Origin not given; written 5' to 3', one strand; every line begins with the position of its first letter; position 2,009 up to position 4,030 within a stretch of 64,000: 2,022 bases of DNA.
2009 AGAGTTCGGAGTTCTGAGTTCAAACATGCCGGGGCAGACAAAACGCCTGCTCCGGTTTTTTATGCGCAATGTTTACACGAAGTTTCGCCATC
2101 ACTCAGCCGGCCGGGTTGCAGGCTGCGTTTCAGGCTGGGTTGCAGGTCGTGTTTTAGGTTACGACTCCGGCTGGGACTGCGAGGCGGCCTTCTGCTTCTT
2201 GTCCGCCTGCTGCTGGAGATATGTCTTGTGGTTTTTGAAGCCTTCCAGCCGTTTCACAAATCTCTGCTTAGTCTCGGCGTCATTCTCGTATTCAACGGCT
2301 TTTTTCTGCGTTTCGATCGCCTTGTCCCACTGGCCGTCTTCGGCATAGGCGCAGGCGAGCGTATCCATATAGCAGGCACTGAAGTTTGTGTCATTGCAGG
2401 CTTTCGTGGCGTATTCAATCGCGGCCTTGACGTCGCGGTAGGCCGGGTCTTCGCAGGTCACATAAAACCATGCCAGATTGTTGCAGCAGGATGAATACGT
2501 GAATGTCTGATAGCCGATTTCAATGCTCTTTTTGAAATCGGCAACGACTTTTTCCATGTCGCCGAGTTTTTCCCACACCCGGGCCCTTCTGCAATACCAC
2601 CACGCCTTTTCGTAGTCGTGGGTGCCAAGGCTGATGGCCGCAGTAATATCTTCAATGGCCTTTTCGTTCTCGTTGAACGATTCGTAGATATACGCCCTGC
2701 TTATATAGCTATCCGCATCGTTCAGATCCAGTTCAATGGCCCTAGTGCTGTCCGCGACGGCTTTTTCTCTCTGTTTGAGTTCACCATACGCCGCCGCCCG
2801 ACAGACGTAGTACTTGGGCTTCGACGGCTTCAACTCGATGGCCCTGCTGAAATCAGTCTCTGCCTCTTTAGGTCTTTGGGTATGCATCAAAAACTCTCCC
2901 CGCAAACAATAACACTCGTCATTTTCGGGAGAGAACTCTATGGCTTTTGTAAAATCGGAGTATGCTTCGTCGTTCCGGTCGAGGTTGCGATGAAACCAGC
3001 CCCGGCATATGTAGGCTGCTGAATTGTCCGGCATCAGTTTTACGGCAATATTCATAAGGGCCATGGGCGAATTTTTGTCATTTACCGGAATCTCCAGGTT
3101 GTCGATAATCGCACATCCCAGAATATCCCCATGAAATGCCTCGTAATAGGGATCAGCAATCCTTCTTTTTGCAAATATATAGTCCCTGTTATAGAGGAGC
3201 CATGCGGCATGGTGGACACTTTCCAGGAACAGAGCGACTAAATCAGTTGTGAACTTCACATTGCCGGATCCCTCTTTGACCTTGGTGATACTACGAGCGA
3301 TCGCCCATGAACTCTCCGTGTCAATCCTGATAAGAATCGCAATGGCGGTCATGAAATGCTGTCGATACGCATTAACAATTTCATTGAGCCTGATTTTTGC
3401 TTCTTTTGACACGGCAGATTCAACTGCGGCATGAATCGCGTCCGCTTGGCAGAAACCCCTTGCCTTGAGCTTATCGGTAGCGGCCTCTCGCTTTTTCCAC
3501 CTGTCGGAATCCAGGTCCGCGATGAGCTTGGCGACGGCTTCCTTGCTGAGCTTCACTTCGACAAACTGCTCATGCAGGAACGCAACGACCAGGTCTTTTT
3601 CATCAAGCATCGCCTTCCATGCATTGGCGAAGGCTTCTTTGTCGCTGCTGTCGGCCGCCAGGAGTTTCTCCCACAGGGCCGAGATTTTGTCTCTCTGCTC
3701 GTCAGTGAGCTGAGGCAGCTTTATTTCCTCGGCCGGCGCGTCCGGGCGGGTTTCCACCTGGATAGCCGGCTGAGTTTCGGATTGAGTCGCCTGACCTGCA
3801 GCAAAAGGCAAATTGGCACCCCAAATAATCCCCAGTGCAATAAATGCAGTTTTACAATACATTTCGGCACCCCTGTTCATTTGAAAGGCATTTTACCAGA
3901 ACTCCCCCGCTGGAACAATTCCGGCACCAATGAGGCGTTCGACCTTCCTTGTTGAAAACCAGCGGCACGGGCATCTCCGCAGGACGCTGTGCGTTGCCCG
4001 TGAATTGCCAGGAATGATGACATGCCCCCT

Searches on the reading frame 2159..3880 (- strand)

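Call 58: search_protein_families(library=pfam, proteins=[window:2159-3880:-], max_evalue=0.0001)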
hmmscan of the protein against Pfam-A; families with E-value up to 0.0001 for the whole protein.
window:2159-3880:- (573 aa): 10 families
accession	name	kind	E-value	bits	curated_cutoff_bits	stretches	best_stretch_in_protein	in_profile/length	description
PF00515.34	TPR_1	-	3.3e-23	80.9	27.8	0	322-353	2-33/34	Tetratricopeptide repeat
PF07719.23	TPR_2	-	1.4e-21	75.2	27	0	322-353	2-33/34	Tetratricopeptide repeat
PF13181.12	TPR_8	-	4.4e-21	73.6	25.7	0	322-353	2-33/34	Tetratricopeptide repeat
PF13431.12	TPR_17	-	3.6e-17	61.6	24.4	0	310-341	2-33/34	Tetratricopeptide repeat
PF13414.12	TPR_11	-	1e-10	41.5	26.8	0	339-368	12-41/42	TPR repeat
PF13424.12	TPR_12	-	4.8e-10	39.9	30.1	0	485-530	27-73/77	Tetratricopeptide repeat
PF13432.12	TPR_16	-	3e-05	24.8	32.7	0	299-355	9-65/65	Tetratricopeptide repeat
PF13428.12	TPR_14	-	3.7e-05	24.4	23.5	0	327-362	7-42/44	Tetratricopeptide repeat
PF13371.12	TPR_9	-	4.6e-05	23.8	35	0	365-418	5-58/73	Tetratricopeptide repeat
PF14559.12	TPR_19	-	7.2e-05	23.5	25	0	302-353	6-57/68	Tetratricopeptide repeat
